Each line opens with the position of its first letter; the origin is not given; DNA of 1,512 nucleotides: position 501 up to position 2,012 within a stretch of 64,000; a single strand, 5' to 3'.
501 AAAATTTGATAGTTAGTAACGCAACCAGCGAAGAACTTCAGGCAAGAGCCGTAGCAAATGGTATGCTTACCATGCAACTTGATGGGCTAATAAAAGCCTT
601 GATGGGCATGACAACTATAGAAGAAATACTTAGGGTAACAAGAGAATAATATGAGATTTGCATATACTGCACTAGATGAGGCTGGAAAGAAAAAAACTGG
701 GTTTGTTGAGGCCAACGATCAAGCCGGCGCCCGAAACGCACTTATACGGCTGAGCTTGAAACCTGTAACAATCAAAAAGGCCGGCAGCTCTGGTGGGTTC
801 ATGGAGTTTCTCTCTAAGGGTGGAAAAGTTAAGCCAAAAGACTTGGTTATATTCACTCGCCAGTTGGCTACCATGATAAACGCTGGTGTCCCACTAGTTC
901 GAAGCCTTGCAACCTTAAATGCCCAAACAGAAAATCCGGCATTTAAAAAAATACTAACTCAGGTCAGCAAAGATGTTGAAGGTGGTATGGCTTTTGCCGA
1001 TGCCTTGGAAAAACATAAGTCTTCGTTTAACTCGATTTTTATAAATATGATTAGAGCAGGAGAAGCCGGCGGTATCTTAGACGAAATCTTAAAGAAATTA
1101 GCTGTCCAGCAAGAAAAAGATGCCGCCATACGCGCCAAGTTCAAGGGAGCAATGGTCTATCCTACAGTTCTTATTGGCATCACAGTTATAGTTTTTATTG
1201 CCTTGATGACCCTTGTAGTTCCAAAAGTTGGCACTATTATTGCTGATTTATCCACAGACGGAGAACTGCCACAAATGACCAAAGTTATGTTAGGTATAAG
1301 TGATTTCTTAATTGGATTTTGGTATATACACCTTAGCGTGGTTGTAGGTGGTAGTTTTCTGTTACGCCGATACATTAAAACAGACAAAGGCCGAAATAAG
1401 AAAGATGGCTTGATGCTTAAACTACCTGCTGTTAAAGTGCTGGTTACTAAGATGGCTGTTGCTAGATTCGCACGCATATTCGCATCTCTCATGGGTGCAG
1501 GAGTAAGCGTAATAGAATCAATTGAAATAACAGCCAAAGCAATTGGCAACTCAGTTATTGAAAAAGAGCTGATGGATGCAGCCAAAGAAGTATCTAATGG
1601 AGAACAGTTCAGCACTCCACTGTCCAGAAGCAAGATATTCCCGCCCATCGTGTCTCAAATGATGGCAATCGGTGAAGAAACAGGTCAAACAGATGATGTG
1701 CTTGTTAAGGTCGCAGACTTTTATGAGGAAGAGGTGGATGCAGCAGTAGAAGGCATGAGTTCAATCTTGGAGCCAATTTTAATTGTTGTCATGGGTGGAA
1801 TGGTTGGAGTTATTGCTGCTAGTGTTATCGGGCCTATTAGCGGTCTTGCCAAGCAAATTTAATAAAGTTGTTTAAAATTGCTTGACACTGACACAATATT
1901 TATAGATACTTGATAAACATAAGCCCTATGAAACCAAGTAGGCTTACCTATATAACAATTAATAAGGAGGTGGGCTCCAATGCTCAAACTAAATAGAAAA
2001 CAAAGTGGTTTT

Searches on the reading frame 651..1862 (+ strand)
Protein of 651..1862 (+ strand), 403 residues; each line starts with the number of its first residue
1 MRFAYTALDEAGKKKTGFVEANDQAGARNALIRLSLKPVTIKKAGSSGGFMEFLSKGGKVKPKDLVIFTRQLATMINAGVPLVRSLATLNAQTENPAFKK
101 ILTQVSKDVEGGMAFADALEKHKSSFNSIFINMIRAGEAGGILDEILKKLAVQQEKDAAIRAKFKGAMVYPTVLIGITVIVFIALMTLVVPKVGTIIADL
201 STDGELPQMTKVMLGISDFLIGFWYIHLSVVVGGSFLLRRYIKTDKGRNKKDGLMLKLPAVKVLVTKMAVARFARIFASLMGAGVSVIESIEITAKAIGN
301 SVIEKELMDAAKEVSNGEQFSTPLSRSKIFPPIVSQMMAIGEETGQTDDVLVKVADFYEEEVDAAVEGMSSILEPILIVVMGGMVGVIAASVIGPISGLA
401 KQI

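Call 25: search_protein_families(library=pfam, proteins=[window:651-1862:+])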
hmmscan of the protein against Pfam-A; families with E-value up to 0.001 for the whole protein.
window:651-1862:+ (403 aa): 1 family
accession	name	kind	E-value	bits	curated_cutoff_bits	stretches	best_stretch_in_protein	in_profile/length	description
PF00482.28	T2SSF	-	1.3e-61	206.6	25.2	2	68-191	1-125/125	Type II secretion system (T2SS), protein F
